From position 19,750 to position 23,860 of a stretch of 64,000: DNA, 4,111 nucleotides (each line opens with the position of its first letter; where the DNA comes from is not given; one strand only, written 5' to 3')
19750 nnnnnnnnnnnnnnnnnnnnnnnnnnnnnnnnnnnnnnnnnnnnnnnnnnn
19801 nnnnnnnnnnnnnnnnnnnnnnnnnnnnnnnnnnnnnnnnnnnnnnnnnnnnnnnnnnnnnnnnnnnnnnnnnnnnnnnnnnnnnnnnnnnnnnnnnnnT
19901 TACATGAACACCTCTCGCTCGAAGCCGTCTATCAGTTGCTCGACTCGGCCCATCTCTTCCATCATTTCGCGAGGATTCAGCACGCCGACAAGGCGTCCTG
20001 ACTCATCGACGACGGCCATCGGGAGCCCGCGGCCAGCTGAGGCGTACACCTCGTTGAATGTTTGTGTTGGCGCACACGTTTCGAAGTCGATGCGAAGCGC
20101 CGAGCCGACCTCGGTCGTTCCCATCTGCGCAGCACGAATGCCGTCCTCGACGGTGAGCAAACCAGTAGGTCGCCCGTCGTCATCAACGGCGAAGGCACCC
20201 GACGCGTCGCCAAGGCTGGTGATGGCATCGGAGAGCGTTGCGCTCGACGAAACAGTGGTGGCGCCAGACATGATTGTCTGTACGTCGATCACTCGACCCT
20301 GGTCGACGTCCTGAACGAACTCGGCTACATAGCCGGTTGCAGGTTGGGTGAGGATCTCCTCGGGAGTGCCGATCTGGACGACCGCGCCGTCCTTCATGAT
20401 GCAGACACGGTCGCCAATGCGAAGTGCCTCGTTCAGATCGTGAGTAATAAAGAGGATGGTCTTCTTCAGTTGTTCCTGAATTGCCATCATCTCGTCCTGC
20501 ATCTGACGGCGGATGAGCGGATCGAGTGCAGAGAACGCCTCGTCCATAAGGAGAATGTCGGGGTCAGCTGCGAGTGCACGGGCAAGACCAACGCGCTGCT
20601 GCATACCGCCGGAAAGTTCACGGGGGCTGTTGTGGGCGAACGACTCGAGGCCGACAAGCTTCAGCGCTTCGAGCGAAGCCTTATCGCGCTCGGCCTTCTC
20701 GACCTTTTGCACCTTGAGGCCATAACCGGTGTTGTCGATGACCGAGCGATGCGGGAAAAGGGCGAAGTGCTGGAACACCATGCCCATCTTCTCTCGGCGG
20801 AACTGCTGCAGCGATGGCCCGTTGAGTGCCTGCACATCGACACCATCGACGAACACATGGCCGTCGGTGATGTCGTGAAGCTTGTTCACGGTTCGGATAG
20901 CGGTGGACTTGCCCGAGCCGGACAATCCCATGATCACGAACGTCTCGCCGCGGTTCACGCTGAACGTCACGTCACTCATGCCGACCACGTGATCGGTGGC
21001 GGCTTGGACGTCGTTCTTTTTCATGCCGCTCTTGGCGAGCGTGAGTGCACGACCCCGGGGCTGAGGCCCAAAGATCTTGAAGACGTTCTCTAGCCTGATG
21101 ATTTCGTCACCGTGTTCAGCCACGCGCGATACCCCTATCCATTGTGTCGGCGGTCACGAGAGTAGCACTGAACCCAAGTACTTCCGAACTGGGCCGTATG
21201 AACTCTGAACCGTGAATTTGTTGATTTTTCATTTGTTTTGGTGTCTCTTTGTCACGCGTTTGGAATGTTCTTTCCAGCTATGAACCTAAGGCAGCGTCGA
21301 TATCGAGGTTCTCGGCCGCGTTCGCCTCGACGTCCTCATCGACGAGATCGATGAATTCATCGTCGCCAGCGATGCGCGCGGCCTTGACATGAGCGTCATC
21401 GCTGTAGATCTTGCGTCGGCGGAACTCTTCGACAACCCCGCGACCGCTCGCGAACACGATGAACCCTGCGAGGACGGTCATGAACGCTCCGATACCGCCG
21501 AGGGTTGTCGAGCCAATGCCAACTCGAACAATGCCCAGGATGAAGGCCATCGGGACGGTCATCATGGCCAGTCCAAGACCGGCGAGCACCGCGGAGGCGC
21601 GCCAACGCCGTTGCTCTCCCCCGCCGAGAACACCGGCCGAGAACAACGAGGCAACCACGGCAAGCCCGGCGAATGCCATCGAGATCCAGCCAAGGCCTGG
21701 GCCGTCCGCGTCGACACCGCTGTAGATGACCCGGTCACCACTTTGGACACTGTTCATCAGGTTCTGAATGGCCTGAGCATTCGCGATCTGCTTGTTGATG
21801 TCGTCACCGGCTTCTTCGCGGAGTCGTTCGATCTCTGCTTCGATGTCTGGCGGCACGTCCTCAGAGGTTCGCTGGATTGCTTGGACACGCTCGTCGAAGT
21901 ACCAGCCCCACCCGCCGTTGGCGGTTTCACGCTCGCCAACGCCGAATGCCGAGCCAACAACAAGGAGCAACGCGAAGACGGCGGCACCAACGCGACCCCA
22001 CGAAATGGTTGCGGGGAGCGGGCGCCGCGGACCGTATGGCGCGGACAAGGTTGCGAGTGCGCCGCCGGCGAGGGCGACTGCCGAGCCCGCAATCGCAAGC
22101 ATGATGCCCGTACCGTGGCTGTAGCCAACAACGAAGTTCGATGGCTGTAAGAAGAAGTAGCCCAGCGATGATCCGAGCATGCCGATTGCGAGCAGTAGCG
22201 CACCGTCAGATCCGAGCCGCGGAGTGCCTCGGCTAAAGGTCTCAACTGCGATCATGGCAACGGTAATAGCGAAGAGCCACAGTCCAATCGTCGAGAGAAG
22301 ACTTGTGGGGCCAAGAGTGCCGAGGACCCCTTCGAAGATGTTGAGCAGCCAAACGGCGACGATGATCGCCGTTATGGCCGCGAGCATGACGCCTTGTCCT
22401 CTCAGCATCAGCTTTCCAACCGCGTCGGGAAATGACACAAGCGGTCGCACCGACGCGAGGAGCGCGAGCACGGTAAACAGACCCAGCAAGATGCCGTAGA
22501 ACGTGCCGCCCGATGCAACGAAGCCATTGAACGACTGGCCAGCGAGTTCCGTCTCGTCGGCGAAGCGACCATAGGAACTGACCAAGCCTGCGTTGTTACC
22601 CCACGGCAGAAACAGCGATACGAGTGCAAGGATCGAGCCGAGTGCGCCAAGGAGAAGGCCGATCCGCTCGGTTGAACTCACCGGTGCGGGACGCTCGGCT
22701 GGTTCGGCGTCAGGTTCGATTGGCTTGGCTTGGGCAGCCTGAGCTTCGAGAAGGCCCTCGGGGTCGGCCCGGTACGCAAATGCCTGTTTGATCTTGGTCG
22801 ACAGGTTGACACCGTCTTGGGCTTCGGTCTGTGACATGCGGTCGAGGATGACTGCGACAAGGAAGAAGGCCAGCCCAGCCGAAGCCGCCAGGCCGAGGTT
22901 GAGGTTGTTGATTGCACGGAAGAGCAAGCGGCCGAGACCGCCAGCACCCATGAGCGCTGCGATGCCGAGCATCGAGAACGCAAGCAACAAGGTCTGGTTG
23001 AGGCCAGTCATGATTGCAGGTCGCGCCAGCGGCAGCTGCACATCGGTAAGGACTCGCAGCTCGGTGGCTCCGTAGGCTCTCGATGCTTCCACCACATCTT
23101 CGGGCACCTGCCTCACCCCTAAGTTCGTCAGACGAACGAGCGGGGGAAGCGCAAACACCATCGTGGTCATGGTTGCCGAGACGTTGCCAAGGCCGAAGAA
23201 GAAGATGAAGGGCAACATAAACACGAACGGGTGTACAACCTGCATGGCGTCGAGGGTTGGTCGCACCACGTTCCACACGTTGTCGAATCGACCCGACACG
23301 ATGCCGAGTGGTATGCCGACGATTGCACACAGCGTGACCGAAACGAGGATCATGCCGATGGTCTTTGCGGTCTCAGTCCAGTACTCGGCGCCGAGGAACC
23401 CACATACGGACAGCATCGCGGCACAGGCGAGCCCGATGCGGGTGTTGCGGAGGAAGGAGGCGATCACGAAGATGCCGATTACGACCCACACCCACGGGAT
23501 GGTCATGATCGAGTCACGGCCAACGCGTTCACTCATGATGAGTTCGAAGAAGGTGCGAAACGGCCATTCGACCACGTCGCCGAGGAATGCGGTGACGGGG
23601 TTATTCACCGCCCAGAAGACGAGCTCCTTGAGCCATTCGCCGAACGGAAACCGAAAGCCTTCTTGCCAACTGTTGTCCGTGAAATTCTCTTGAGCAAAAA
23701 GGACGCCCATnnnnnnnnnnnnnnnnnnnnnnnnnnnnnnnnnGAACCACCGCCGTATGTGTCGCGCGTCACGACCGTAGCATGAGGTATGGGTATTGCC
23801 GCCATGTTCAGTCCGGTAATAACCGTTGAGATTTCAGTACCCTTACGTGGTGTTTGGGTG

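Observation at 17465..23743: Two paralogous ~810-aa ProW permeases, each fused to a conserved ~500-aa polytopic C-terminal module of unknown function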

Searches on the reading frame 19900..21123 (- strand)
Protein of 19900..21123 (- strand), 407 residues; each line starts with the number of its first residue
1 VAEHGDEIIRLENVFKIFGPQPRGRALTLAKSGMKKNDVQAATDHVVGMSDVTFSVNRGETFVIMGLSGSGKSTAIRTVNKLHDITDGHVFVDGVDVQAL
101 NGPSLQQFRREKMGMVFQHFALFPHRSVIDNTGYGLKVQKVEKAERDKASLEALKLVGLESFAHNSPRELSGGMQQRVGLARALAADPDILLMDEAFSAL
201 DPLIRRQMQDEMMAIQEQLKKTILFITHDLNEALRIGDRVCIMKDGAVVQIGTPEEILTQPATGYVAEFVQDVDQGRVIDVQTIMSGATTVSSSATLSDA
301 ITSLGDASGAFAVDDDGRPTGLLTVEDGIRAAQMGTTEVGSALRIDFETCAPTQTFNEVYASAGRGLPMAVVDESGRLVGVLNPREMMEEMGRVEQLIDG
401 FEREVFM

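Call 8: search_protein_families(library=pfam, proteins=[window:19900-21123:-], max_evalue=0.1)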
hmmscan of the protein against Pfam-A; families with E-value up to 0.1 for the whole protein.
window:19900-21123:- (407 aa): 9 families
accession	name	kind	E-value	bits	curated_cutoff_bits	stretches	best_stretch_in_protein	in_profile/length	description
PF00005.33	ABC_tran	-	1.8e-31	110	25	1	50-197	2-136/137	ABC transporter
PF00571.33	CBS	-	1e-08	35.8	24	2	288-331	9-54/57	CBS domain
PF13304.12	AAA_21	-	6.2e-06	26.9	27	1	166-231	234-301/304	AAA domain, putative AbiEii toxin, Type IV TA system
PF13401.12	AAA_22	-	0.00021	22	27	1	62-196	8-93/130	AAA domain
PF09818.15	ABC_ATPase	-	0.0036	16.8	23.2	1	166-232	154-220/283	P-loop domain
PF13555.12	AAA_29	-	0.015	15.5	27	1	51-76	14-39/61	P-loop containing region of AAA domain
PF13191.12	AAA_16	-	0.016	16.2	32.6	1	58-96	21-60/167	AAA ATPase domain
PF13604.12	AAA_30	-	0.071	13.3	27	0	60-91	19-50/191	AAA domain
PF03193.22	RsgA_GTPase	-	0.093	13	30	0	48-81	96-128/174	RsgA GTPase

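Call 9: search_protein_families(library=ncbifam, proteins=[window:19900-21123:-], max_evalue=0.1)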
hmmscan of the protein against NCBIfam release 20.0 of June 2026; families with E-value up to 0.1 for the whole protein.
window:19900-21123:- (407 aa): 190 families (the best 25 are shown)
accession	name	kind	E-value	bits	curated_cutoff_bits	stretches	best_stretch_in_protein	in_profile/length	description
TIGR01186.1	proV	subfamily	8.3e-112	373.9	326.6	1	43-388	3-354/363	betaine/proline/choline family ABC transporter ATP-binding protein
TIGR03415.1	ABC_choXWV_ATP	equivalog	1.5e-106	356.6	483.75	1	9-390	1-378/382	choline ABC transporter ATP-binding protein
NF007480.0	PRK10070.1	equivalog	3.3e-97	325.8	444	1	10-289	6-284/400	glycine betaine/L-proline ABC transporter ATP-binding protein ProV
TIGR03265.1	PhnT2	equivalog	3.8e-68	230.3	457.7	1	37-292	8-259/353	putative 2-aminoethylphosphonate ABC transporter ATP-binding protein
NF006987.0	PRK09452.1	equivalog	4.4e-68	229.7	482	1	38-275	22-253/378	spermidine/putrescine ABC transporter ATP-binding protein PotA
TIGR01187.1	potA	subfamily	1.1e-67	228.5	355.6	1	64-279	1-210/325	polyamine ABC transporter ATP-binding protein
NF008653.0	PRK11650.1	subfamily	5.6e-62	209.9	432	1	48-271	19-236/357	sn-glycerol-3-phosphate ABC transporter ATP-binding protein UgpC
NF043075.1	MMSYN1_0197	equivalog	9.5e-62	208.9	550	1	40-273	9-236/341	spermidine/putrescine ABC transporter ATP-binding protein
NF040840.2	tungstate_WtpC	equivalog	2.8e-61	207.7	440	1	49-279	16-242/347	tungstate ABC transporter ATP-binding protein WtpC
TIGR00968.1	3a0106s01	subfamily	3e-61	206.9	342.75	1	39-273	6-234/237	sulfate ABC transporter ATP-binding protein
TIGR03258.1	PhnT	equivalog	4.3e-60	203.6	499.15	1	30-273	5-243/359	2-aminoethylphosphonate ABC transport system ATP-binding subunit PhnT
NF040933.2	ABC_arch_GlcV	equivalog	5.2e-60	203.2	450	1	43-287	16-261/357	glucose ABC transporter ATP-binding protein GlcV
NF008513.0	PRK11432.1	equivalog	2.2e-59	201.2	496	1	47-273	20-240/351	ferric ABC transporter ATP-binding protein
NF008621.0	PRK11607.1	equivalog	5.2e-57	193.4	613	1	42-274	28-254/377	putrescine ABC transporter ATP-binding subunit PotG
NF008105.0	PRK10851.1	equivalog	2.3e-56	191.1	502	1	42-276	11-245/362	sulfate/thiosulfate ABC transporter ATP-binding protein CysA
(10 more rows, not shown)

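Call 64: search_solved_structures(query=window:19900-21123:-, max_evalue=1e-40, show_alignments=1)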
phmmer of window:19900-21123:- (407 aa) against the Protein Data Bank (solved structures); distinct sequences matched with E-value up to 1e-40: 83 (the best 60 are shown).
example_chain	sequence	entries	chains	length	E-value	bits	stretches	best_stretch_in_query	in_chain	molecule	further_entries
7ahc_D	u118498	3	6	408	1.5e-104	353.3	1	9-394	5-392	ABC-type proline/glycine betaine transport system ATPase component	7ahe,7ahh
7ahd_C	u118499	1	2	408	3.8e-104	352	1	9-394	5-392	ABC-type proline/glycine betaine transport system ATPase component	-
8wd9_D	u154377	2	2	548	8.9e-61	209.3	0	50-273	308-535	Probable dipeptide-transport ATP-binding protein ABC transporter DppD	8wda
8wdb_D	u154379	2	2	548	6.3e-60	206.5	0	50-273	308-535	Probable dipeptide-transport ATP-binding protein ABC transporter DppD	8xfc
8j5q_D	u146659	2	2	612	1.1e-56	195.8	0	42-270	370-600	Uncharacterized ABC transporter ATP-binding protein Rv1281c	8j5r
8j5s_D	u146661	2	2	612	8.3e-56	192.9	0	42-270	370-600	Uncharacterized ABC transporter ATP-binding protein Rv1281c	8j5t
8zx1_A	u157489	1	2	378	2e-53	185.1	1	51-276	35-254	Spermidine/putrescine import ATP-binding protein PotA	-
8y5g_D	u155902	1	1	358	5.1e-53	183.7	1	52-276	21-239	Spermidine/putrescine import ATP-binding protein PotA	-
8y5g_A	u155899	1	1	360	5.2e-53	183.7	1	52-276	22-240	Spermidine/putrescine import ATP-binding protein PotA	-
8y5f_A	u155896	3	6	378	5.2e-53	183.7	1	51-276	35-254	Spermidine/putrescine import ATP-binding protein PotA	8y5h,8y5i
1z47_A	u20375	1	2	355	5.8e-52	180.3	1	50-299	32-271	putative ABC-transporter ATP-binding protein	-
4f4c_A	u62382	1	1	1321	2e-50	175.2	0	50-265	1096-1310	Multidrug resistance protein pgp-1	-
9oe1_A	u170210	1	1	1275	3e-50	174.6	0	42-260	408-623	ATP-binding cassette, sub-family B (MDR/TAP), member 4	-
9ody_A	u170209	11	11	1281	3.1e-50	174.6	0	42-260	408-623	ATP-binding cassette, sub-family B (MDR/TAP), member 4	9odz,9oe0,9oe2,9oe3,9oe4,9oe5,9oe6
8woi_A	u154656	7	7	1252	4.3e-50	174.1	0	57-318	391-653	ABC transporter B family member 19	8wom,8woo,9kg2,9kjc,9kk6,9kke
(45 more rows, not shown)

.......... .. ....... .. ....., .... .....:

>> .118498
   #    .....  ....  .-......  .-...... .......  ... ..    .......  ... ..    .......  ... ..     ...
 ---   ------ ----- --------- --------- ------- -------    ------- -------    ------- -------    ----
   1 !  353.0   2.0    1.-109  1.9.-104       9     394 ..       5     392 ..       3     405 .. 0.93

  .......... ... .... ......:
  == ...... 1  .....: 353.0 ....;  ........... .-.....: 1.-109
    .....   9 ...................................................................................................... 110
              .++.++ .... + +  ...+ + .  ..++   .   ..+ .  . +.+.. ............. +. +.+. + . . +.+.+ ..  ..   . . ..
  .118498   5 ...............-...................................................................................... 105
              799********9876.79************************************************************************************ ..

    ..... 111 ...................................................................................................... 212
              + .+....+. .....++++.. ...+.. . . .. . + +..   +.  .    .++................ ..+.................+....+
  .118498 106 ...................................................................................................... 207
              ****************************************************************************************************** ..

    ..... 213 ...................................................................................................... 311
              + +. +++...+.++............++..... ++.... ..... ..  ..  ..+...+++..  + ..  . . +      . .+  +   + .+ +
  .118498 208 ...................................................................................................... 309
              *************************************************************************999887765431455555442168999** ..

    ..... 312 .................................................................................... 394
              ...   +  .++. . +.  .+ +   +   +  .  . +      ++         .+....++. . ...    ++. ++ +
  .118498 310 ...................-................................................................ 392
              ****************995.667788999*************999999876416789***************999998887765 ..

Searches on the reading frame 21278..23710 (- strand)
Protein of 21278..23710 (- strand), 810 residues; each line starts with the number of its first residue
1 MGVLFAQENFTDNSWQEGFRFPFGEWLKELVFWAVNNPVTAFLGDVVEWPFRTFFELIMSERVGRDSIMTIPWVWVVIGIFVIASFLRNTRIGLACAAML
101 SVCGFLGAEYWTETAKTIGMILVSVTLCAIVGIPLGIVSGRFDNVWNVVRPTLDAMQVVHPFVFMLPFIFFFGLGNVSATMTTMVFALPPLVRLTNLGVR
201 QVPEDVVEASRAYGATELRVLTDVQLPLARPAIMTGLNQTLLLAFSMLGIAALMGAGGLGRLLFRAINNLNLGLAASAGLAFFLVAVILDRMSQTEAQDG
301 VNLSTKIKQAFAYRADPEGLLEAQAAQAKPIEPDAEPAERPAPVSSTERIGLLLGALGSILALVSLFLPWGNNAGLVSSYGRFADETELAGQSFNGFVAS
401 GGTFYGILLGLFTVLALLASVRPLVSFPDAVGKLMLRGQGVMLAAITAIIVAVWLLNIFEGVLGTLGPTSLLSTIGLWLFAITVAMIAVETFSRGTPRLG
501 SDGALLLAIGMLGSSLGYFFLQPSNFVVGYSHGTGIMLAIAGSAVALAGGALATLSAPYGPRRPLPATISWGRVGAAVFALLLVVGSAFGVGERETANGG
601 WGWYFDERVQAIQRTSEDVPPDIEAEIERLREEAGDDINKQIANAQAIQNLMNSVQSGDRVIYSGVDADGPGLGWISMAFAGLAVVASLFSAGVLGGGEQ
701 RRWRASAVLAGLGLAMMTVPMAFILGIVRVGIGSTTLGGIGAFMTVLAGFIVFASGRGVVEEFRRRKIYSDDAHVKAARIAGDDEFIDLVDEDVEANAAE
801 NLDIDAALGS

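Call 8: search_protein_families(library=pfam, proteins=[window:21278-23710:-], max_evalue=0.1)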
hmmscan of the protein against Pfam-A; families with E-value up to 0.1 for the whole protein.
window:21278-23710:- (810 aa): 1 family
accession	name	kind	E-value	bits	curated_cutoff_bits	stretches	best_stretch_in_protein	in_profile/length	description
PF00528.27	BPD_transp_1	-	5e-22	79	26.4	1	132-291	1-173/184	Binding-protein-dependent transport system inner membrane component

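Call 9: search_protein_families(library=ncbifam, proteins=[window:21278-23710:-], max_evalue=0.1)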
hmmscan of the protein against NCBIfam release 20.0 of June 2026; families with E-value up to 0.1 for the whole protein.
window:21278-23710:- (810 aa): 20 families
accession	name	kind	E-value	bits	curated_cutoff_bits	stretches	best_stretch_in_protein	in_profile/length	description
TIGR03416.1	ABC_choXWV_perm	equivalog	4.8e-65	219.7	363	1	20-292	3-266/267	choline ABC transporter permease subunit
NF008196.0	PRK10952.1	equivalog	1.1e-63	215.2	439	1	22-321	64-349/356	glycine betaine/L-proline ABC transporter permease ProW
NF007545.0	PRK10160.1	equivalog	7.9e-17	61.6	342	1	75-270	39-237/275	taurine ABC transporter permease TauC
TIGR01097.1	PhnE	equivalog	1.1e-13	51.2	216.7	1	109-294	56-245/252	phosphonate ABC transporter, permease protein PhnE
TIGR01183.1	ntrB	equivalog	1.9e-12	47.3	209.05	1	120-287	25-193/202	nitrate ABC transporter permease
NF040733.1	ABC_perm_U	equivalog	3.6e-11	43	295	1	112-291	56-236/251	ABC transporter permease subunit SaoP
TIGR00974.1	3a0107s02c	equivalog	1e-08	34.7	193.45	1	119-237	58-190/272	phosphate ABC transporter permease PstA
NF008470.0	PRK11365.1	equivalog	1.4e-08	34.5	347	1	107-288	55-237/263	aliphatic sulfonate ABC transporter permease SsuC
NF008049.0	PRK10782.1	subfamily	8.7e-08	32.1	212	1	117-264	16-177/217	methionine ABC transporter permease MetI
TIGR03226.1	PhnU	equivalog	2e-06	27.5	283.45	1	161-264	165-267/311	2-aminoethylphosphonate ABC transporter permease subunit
NF006939.0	PRK09421.1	equivalog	2.5e-06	27.1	262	1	172-237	89-154/230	molybdate ABC transporter permease subunit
NF011624.0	PRK15050.1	equivalog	1.1e-05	24.7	247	1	88-262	88-247/297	2-aminoethylphosphonate ABC transporter permease subunit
NF007047.0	PRK09500.1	equivalog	2.1e-05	24.3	326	1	118-241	64-193/257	spermidine/putrescine ABC transporter permease PotC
NF007044.0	PRK09497.1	equivalog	2.9e-05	23.7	348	1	179-282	152-262/285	spermidine/putrescine ABC transporter permease PotB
TIGR01581.1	Mo_ABC_porter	hypoth_equivalog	4.5e-05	23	210.3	1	185-258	112-184/225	ABC transporter permease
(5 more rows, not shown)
